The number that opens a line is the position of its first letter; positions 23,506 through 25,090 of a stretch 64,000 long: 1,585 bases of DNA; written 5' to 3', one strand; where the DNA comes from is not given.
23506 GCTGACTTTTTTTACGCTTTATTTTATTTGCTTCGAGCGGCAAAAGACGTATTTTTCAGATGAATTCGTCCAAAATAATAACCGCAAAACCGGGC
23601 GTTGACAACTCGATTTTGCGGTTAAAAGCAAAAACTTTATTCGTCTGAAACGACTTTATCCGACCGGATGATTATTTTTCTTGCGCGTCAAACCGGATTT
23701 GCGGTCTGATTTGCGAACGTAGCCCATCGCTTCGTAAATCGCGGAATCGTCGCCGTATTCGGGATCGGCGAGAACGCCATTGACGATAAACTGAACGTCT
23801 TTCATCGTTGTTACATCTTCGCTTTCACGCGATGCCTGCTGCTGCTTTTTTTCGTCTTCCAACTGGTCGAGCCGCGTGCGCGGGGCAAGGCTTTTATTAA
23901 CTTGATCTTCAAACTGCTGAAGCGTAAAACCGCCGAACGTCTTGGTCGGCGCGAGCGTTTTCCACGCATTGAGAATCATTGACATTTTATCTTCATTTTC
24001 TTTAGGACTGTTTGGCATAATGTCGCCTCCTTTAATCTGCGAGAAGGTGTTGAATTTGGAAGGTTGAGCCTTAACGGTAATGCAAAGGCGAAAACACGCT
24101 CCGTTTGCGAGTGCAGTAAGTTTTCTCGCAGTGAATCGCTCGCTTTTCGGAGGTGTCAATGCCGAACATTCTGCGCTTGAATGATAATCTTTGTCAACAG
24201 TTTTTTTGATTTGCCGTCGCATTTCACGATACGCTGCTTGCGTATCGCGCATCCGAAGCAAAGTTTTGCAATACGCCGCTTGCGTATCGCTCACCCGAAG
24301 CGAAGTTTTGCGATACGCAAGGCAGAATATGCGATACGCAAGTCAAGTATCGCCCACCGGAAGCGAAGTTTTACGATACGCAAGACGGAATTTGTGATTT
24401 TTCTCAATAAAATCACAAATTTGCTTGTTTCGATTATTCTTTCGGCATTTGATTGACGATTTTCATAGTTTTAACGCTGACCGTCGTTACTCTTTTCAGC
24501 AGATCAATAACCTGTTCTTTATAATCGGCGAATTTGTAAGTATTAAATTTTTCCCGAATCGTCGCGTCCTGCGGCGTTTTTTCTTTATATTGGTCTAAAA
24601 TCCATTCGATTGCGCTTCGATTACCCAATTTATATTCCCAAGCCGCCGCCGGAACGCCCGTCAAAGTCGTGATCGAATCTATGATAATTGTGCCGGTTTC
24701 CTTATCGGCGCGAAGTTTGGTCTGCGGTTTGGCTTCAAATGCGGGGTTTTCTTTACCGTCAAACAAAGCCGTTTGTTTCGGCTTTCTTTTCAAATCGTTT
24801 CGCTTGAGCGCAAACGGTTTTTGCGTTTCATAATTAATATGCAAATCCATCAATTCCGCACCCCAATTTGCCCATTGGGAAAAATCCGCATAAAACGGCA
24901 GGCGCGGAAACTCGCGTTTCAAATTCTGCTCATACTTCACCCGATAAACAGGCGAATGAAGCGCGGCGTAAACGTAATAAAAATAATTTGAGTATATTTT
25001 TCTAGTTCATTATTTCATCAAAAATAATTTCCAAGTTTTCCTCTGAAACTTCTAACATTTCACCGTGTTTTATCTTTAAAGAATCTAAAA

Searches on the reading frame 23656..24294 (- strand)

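Call 3: search_protein_families(library=pfam, proteins=[window:23656-24294:-], max_evalue=1)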
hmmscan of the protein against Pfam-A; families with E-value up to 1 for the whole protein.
window:23656-24294:- (212 aa): 2 families
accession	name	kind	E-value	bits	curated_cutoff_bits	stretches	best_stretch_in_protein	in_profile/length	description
PF16539.10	FlgT_M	-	0.031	14.9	31.2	1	128-180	48-102/158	Flagellar assembly protein T, middle domain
PF07787.17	TMEM43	-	0.11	12.3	23.3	1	100-182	48-125/250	Transmembrane protein 43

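Call 4: search_protein_families(library=padloc, proteins=[window:23656-24294:-], max_evalue=1)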
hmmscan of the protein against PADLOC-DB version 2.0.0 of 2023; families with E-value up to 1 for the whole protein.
window:23656-24294:- (212 aa): 0 families

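Call 5: search_protein_families(library=ncbifam, proteins=[window:23656-24294:-], max_evalue=1)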
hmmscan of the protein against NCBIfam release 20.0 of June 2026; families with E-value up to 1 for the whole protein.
window:23656-24294:- (212 aa): 1 family
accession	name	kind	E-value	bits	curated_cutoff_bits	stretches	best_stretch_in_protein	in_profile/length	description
NF040727.1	SBP_SaoB_CU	equivalog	0.091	11.7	140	1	96-169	187-258/262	ABC transporter substrate-binding (seleno)protein SaoB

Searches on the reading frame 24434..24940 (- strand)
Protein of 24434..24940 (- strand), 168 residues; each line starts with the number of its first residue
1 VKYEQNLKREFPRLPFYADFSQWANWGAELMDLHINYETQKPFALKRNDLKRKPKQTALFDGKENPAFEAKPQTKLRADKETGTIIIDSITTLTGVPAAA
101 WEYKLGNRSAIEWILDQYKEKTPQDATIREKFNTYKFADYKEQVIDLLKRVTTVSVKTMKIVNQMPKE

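Call 3: search_protein_families(library=pfam, proteins=[window:24434-24940:-], max_evalue=1)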
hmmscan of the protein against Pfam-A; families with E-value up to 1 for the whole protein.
window:24434-24940:- (168 aa): 1 family
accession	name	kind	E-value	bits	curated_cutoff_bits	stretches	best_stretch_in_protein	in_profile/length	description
PF18135.7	Type_ISP_C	-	4.3e-36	125.1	25.9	1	2-147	208-342/342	Type ISP C-terminal specificity domain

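Call 4: search_protein_families(library=padloc, proteins=[window:24434-24940:-], max_evalue=1)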
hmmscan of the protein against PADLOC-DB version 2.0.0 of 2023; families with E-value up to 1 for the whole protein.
window:24434-24940:- (168 aa): 4 families
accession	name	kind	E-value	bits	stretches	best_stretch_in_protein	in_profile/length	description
PDLC03621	REase_MTase_IIG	-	1.4e-43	147.2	1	3-165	862-1012/1024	Type IIG restriction enzyme-methyltransferase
PDLC03597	REase_MTase_IIG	-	1.2e-32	110.6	1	2-167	1469-1637/1646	Type IIG restriction enzyme-methyltransferase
PDLC03051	REase_MTase_I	-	4e-19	65.3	1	2-167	1437-1586/1591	Type I restriction enzyme-methyltransferase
PDLC03610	REase_MTase_IIG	-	2.1e-05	20.8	1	2-121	926-1041/1096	Type IIG restriction enzyme-methyltransferase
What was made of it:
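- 24434..24940 (-): 3' fragment (168-aa ORF) of the same type IIG/ISP-like gene. PADLOC PDLC03621 positions 862-1012 of 1024 (calls 3, 4).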

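Call 5: search_protein_families(library=ncbifam, proteins=[window:24434-24940:-], max_evalue=1)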
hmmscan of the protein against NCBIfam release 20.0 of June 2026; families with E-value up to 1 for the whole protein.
window:24434-24940:- (168 aa): 1 family
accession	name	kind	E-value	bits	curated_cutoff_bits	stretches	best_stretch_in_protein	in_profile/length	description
NF007323.0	PRK09814.1-2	equivalog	0.039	13.1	529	1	67-146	79-158/327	beta-1,6-galactofuranosyltransferase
